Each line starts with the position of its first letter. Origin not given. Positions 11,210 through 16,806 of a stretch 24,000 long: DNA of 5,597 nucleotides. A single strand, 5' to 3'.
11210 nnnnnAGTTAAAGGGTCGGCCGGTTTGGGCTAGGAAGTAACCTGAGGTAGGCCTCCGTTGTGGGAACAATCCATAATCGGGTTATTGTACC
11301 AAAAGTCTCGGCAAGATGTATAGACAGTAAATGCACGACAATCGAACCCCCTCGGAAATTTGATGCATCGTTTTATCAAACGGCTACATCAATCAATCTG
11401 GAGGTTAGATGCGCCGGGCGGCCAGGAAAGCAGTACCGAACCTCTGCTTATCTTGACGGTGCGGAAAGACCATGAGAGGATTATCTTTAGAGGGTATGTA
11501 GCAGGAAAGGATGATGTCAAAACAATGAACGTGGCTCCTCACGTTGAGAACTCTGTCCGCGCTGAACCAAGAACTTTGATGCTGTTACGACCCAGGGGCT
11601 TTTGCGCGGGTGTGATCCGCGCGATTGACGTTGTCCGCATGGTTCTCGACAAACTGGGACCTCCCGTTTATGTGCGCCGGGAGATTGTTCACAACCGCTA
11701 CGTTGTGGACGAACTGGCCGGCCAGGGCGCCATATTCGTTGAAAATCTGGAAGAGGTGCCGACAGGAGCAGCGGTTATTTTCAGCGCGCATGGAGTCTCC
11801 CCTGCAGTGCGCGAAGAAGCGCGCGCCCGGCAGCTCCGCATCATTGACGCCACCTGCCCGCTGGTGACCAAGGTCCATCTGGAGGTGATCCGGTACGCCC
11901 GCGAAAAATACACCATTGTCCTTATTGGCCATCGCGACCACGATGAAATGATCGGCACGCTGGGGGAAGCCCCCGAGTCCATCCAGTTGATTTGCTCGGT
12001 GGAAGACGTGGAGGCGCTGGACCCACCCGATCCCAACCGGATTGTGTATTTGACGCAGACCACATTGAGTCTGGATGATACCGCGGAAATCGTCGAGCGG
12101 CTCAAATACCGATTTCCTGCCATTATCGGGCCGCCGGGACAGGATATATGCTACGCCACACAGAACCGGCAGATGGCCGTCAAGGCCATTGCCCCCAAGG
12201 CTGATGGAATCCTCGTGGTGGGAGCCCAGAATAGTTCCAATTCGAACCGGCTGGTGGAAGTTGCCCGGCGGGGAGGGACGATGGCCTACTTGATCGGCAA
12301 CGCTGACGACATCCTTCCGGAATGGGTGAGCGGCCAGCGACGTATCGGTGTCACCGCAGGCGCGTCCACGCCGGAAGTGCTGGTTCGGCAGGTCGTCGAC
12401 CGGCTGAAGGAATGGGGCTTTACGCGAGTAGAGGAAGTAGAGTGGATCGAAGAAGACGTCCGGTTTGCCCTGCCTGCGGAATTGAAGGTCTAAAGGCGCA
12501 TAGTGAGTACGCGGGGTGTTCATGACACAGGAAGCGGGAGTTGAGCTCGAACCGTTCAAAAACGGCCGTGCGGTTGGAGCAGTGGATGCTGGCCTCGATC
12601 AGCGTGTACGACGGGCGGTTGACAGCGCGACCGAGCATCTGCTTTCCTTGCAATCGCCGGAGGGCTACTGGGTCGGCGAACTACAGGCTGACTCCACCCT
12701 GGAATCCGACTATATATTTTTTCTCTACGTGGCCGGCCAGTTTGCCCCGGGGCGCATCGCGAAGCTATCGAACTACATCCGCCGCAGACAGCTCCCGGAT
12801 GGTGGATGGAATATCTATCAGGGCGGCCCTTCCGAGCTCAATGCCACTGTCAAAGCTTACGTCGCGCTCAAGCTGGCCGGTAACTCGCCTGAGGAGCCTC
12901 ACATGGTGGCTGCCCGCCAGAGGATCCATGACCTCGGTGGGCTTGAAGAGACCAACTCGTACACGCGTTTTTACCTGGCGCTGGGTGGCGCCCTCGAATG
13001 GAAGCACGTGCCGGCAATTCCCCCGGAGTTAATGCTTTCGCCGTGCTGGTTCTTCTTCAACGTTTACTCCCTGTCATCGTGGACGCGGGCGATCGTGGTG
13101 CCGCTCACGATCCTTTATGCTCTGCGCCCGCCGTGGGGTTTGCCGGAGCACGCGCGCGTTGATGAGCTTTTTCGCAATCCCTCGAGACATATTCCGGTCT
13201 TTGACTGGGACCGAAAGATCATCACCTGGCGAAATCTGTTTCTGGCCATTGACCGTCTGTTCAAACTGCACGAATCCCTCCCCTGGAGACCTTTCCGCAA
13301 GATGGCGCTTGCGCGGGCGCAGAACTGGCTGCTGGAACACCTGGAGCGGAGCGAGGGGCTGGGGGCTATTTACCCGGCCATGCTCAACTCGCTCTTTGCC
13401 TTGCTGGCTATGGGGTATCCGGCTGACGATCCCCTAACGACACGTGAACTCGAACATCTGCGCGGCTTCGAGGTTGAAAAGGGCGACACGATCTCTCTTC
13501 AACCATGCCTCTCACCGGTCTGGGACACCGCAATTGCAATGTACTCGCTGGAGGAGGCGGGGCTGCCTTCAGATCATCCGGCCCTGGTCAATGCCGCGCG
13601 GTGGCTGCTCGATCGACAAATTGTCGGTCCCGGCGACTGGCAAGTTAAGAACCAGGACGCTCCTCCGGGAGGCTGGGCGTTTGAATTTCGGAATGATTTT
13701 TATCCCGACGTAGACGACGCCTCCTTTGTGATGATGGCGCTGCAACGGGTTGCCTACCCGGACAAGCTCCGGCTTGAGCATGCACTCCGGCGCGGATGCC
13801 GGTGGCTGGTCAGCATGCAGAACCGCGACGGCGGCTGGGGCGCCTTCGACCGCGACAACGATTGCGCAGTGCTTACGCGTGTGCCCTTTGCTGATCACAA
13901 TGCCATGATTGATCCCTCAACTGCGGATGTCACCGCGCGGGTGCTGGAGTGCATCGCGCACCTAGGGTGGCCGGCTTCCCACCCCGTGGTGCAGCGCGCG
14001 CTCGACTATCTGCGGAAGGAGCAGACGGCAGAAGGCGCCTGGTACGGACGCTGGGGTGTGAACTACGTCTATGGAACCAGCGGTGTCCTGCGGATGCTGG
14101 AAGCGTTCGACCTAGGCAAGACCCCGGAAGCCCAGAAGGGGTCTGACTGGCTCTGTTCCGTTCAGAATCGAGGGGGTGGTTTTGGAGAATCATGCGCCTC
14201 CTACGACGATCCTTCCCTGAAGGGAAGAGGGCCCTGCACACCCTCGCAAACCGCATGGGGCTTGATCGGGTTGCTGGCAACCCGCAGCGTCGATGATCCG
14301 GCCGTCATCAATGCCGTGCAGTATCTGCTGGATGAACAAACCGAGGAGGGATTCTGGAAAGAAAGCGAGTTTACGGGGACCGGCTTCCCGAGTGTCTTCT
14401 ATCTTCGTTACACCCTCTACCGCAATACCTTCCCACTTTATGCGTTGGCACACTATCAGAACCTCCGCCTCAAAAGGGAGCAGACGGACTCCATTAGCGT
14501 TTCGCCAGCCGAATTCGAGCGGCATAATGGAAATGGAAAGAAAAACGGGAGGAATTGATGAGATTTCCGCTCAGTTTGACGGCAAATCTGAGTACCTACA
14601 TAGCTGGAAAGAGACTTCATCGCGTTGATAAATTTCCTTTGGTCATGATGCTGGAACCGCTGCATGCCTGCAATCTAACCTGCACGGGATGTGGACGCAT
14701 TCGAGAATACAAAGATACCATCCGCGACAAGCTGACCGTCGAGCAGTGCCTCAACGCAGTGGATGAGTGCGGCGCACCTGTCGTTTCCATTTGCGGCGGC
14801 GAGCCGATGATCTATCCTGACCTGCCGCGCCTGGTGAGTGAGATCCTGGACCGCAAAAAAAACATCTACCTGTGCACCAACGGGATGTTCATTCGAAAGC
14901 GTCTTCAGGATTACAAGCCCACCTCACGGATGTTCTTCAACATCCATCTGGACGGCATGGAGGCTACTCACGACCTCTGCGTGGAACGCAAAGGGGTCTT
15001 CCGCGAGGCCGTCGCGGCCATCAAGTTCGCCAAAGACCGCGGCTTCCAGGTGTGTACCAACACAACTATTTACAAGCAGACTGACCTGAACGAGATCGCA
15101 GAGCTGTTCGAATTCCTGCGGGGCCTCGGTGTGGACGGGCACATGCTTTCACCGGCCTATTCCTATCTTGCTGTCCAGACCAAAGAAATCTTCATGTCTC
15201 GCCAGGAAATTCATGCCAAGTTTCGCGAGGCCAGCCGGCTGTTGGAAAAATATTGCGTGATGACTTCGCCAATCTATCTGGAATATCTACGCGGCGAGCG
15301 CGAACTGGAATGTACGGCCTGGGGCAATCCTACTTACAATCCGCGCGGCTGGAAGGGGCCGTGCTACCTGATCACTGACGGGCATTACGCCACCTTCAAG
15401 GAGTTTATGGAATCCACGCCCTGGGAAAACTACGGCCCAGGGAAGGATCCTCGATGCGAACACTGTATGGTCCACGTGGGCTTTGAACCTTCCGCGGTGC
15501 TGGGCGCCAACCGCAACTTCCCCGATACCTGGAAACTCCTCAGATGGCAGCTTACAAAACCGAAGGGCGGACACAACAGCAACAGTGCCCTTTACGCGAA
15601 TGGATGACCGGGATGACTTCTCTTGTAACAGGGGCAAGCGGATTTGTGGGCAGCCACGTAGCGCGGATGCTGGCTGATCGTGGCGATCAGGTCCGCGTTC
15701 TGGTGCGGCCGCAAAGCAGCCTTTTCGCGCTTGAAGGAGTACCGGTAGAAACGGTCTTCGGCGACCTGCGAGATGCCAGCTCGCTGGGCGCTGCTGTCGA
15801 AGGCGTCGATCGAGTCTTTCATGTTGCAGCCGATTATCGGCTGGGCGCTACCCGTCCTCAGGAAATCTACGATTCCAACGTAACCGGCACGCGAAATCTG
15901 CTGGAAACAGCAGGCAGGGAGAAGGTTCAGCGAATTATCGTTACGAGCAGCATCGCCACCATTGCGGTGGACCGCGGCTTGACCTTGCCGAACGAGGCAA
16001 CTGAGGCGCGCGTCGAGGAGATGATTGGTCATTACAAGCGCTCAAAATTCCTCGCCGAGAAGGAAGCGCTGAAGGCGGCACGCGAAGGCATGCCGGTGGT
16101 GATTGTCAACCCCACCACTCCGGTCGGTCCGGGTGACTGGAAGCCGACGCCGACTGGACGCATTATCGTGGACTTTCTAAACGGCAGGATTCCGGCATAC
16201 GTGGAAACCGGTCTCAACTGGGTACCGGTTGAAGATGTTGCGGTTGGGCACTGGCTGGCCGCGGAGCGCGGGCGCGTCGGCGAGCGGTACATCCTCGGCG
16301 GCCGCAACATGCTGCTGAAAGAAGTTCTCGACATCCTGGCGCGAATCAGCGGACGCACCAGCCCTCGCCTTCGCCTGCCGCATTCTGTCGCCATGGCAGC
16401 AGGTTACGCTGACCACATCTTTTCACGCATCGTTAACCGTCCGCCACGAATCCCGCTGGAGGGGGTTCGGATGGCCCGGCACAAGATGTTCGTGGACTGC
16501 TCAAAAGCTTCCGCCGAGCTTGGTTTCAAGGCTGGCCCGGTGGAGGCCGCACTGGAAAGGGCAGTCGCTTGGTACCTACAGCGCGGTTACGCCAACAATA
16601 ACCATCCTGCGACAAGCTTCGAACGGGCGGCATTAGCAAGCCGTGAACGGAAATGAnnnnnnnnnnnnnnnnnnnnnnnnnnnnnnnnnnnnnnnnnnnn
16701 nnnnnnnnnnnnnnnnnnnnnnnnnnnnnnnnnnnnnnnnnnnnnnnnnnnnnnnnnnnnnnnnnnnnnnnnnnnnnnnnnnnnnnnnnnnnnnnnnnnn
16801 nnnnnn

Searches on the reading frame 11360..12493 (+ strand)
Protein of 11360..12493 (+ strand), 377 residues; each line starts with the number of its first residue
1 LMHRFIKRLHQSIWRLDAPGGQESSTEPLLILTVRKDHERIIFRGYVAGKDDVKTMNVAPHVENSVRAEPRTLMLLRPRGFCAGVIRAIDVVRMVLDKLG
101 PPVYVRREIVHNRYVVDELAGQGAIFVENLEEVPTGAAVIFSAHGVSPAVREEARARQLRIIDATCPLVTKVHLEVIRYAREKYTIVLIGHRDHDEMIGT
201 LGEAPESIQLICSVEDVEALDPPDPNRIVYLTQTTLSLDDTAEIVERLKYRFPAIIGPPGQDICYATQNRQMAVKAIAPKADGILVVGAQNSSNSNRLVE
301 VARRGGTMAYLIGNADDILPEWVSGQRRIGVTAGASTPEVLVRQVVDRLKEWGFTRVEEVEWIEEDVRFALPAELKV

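Call 4: search_protein_families(library=pfam, proteins=[window:11360-12493:+], max_evalue=0.01)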
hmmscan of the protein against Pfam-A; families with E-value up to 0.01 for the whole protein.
window:11360-12493:+ (377 aa): 1 family
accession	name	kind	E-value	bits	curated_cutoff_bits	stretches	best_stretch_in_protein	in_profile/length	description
PF02401.23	LYTB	-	9.9e-92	307.4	24.5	1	75-350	3-267/267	LytB protein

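Call 5: search_protein_families(library=ncbifam, proteins=[window:11360-12493:+], max_evalue=0.01)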
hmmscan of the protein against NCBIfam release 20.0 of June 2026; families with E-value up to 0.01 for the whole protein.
window:11360-12493:+ (377 aa): 8 families
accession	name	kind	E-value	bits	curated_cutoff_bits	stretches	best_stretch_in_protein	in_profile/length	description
NF002189.0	PRK01045.1-3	equivalog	9.6e-137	455.3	444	1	66-376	9-320/326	4-hydroxy-3-methylbut-2-enyl diphosphate reductase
NF002188.0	PRK01045.1-2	equivalog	1.6e-131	438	420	1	73-376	3-308/315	4-hydroxy-3-methylbut-2-enyl diphosphate reductase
NF002190.0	PRK01045.1-4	subfamily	3.6e-128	427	389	1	69-376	5-316/321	4-hydroxy-3-methylbut-2-enyl diphosphate reductase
TIGR00216.1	ispH_lytB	equivalog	1.8e-97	325.9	187.85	1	74-351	3-281/282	4-hydroxy-3-methylbut-2-enyl diphosphate reductase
NF002187.0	PRK01045.1-1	equivalog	2.1e-71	240.3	276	1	75-351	5-277/282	4-hydroxy-3-methylbut-2-enyl diphosphate reductase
NF000907.0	PRK00087.1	equivalog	1.5e-68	231.6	624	1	76-354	6-280/671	bifunctional 4-hydroxy-3-methylbut-2-enyl diphosphate reductase/30S ribosomal protein S1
NF009024.0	PRK12360.1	equivalog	1.4e-56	191.9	387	1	76-351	6-280/281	4-hydroxy-3-methylbut-2-enyl diphosphate reductase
NF009911.0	PRK13371.1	equivalog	1.3e-33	116.6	440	3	71-215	55-205/405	4-hydroxy-3-methylbut-2-enyl diphosphate reductase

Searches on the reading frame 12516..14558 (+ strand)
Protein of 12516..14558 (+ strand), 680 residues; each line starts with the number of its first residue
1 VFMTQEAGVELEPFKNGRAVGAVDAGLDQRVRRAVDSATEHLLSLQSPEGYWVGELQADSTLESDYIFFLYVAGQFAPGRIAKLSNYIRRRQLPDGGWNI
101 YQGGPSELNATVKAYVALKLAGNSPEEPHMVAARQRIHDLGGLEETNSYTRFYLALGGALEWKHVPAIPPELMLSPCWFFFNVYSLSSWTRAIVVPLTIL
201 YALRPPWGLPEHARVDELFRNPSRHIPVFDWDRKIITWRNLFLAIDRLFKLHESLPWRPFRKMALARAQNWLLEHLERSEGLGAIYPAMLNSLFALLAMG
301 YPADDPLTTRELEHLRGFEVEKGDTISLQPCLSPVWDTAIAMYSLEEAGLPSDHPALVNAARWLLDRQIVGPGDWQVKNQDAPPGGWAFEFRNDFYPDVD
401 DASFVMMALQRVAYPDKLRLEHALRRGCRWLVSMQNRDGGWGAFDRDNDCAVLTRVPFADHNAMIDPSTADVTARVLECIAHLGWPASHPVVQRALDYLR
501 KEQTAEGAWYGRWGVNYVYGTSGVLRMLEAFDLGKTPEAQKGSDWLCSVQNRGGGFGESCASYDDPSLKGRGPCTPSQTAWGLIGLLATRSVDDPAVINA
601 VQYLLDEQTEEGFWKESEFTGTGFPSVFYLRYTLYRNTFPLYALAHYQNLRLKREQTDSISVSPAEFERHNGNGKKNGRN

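Call 4: search_protein_families(library=pfam, proteins=[window:12516-14558:+], max_evalue=0.01)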
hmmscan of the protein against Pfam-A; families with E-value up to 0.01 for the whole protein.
window:12516-14558:+ (680 aa): 5 families
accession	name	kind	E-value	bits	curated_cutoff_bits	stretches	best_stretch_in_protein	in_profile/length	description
PF13243.12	SQHop_cyclase_C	-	5.8e-140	466.3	26.1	1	332-649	1-319/319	Squalene-hopene cyclase C-terminal domain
PF13249.12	SQHop_cyclase_N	-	4.8e-113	377.6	26.2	1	35-322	1-289/291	Squalene-hopene cyclase N-terminal domain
PF00432.27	Prenyltrans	-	0.00028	20.9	26.5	0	424-559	51-170/304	Prenyltransferase alpha-alpha toroid domain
PF07678.20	TED_complement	-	0.0005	19.7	22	0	525-609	102-191/312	A-macroglobulin TED domain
PF09492.16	Pec_lyase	-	0.0054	16.5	22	0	418-446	58-86/292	Pectic acid lyase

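Call 5: search_protein_families(library=ncbifam, proteins=[window:12516-14558:+], max_evalue=0.01)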
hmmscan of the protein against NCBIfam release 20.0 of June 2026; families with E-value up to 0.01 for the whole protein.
window:12516-14558:+ (680 aa): 5 families
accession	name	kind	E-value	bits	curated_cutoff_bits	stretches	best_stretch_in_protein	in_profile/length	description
TIGR01507.1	hopene_cyclase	equivalog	1.1e-230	767.4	431.1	1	19-652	5-638/640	squalene--hopene cyclase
TIGR01787.1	squalene_cyclas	subfamily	5.1e-175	583.6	322.7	1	34-649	1-622/622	squalene/oxidosqualene cyclases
TIGR03463.1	osq_cycl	subfamily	1.2e-64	218.8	851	1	40-647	2-634/634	2,3-oxidosqualene cyclase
TIGR04277.1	squa_tetra_cyc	equivalog_domain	1.3e-58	199.1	500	2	377-649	342-622/624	tetrahymanol synthase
NF053823.1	SCO2321_fam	equivalog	4.3e-12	45.6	300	1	81-134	121-174/405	SCO2321 family membrane protein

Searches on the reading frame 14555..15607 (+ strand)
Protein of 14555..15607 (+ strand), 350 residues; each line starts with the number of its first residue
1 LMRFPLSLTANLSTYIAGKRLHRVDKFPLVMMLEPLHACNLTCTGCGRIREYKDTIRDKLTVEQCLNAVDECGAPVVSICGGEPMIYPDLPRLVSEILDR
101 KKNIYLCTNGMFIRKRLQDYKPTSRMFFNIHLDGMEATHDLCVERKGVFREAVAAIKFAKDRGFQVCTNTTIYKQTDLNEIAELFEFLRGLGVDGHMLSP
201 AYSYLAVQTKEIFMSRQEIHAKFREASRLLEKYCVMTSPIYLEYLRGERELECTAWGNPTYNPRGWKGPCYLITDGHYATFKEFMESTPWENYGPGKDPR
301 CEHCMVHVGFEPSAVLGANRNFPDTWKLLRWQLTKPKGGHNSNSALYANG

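Call 7: search_protein_families(library=ncbifam, proteins=[window:14555-15607:+], max_evalue=0.0001)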
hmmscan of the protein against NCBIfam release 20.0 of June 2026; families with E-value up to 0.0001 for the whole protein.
window:14555-15607:+ (350 aa): 45 families (the best 25 are shown)
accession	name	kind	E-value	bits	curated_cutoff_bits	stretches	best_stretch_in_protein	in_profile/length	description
TIGR03470.1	HpnH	equivalog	1.9e-130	434.6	225.05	1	2-316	1-317/318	adenosyl-hopene transferase HpnH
TIGR04051.1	rSAM_NirJ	equivalog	2.6e-19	69.4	515.45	1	36-232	9-204/354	heme d1 biosynthesis radical SAM protein NirJ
TIGR03961.1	rSAM_PTO1314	hypoth_equivalog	3.6e-19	69.2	306.05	1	23-315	17-309/332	PTO1314 family radical SAM protein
TIGR04546.1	rSAM_ahbC_deAc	equivalog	9.7e-19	67.4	650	1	24-191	35-203/390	12,18-didecarboxysiroheme deacetylase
TIGR04053.2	TIGR04053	equivalog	2.7e-17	63.1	395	1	24-194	3-179/366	TIGR04053 family radical SAM/SPASM domain-containing protein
TIGR02668.1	moaA_archaeal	equivalog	1.3e-16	60.5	325.25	1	37-228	18-215/303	GTP 3',8-cyclase MoaA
TIGR02666.1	moaA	equivalog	2e-16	59.9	284.05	1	38-196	19-188/336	GTP 3',8-cyclase MoaA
TIGR04545.1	rSAM_ahbD_hemeb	equivalog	4.9e-16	59.1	500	1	36-197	7-171/339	heme b synthase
TIGR04054.1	rSAM_NirJ1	equivalog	2.8e-15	55.8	650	1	32-189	39-198/387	putative heme d1 biosynthesis radical SAM protein NirJ1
NF049973.1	radical_Rv1681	equivalog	6.6e-15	54.9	380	1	38-194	81-240/326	Rv1681 family radical SAM protein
TIGR04347.1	pseudo_SAM_Halo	equivalog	9.2e-15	54.8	525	1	32-197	41-208/390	TIGR04347 family pseudo-SAM/SPASM protein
NF001199.0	PRK00164.2-1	equivalog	2.3e-14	53.3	231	1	37-190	20-177/308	GTP 3',8-cyclase MoaA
TIGR03962.1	mycofact_rSAM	equivalog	2.7e-13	49.8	265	1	21-184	4-169/339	mycofactocin radical SAM maturase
TIGR03913.1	rad_SAM_trio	equivalog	1.6e-12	46.5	591.75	1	27-193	17-184/477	GDL motif peptide-associated radical SAM/SPASM maturase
TIGR04055.1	rSAM_NirJ2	equivalog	4.8e-12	46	500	1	37-196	8-169/326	putative heme d1 biosynthesis radical SAM protein NirJ2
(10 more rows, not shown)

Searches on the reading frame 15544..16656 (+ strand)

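Call 7: search_protein_families(library=ncbifam, proteins=[window:15544-16656:+], max_evalue=0.0001)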
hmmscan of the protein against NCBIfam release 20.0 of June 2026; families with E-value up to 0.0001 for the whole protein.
window:15544-16656:+ (370 aa): 28 families (the best 25 are shown)
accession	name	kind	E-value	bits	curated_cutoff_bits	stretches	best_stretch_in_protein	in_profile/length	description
TIGR03466.1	HpnA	hypoth_equivalog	7.5e-134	445.7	367.65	1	24-349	1-326/327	hopanoid-associated sugar epimerase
NF052578.1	StrlDmthSdmBMthl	equivalog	9.2e-73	245.8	600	1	24-349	1-327/328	sterol demethylase protein SdmB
NF042422.1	oxyalk_red_OleD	equivalog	1.1e-26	94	580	1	24-289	1-270/329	2-alkyl-3-oxoalkanoate reductase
NF042423.1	oxyalk_red_Shew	equivalog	3.4e-22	79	580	1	26-215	11-194/331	2-alkyl-3-oxoalkanoate reductase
TIGR04180.1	EDH_00030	hypoth_equivalog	1.1e-18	67.3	475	1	27-197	2-179/297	NAD-dependent 4,6-dehydratase LegB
TIGR01179.1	galE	equivalog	3.7e-17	62.1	262.3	1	27-173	3-154/332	UDP-glucose 4-epimerase GalE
TIGR01746.1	Thioester-redct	subfamily_domain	2e-15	56.9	213.35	1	85-267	86-279/371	thioester reductase domain-containing protein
NF005539.0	PRK07201.1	equivalog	1.4e-13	50.5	549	1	24-195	1-179/657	SDR family oxidoreductase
TIGR01181.1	dTDP_gluc_dehyt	equivalog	1.5e-13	50.5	365.1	1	26-347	2-314/321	dTDP-glucose 4,6-dehydratase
NF041293.1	G6PDh_Azf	equivalog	9.3e-12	44.9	400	1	26-139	5-118/252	NAD-dependent glucose-6-phosphate dehydrogenase Azf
TIGR02622.1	CDP_4_6_dhtase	equivalog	1.1e-10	41.2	278.45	1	25-134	6-126/352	CDP-glucose 4,6-dehydratase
NF043036.1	ErythonDh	equivalog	1.6e-09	37.4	325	1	24-182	1-167/321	D-erythronate dehydrogenase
NF007956.0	PRK10675.1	subfamily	1.7e-09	37.3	394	1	24-188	1-175/338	UDP-glucose 4-epimerase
NF007490.0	PRK10084.1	subfamily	1.9e-09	37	649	1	24-361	1-351/361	dTDP-glucose 4,6-dehydratase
NF007582.0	PRK10217.1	equivalog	2.4e-09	36.8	698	1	27-347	5-334/355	dTDP-glucose 4,6-dehydratase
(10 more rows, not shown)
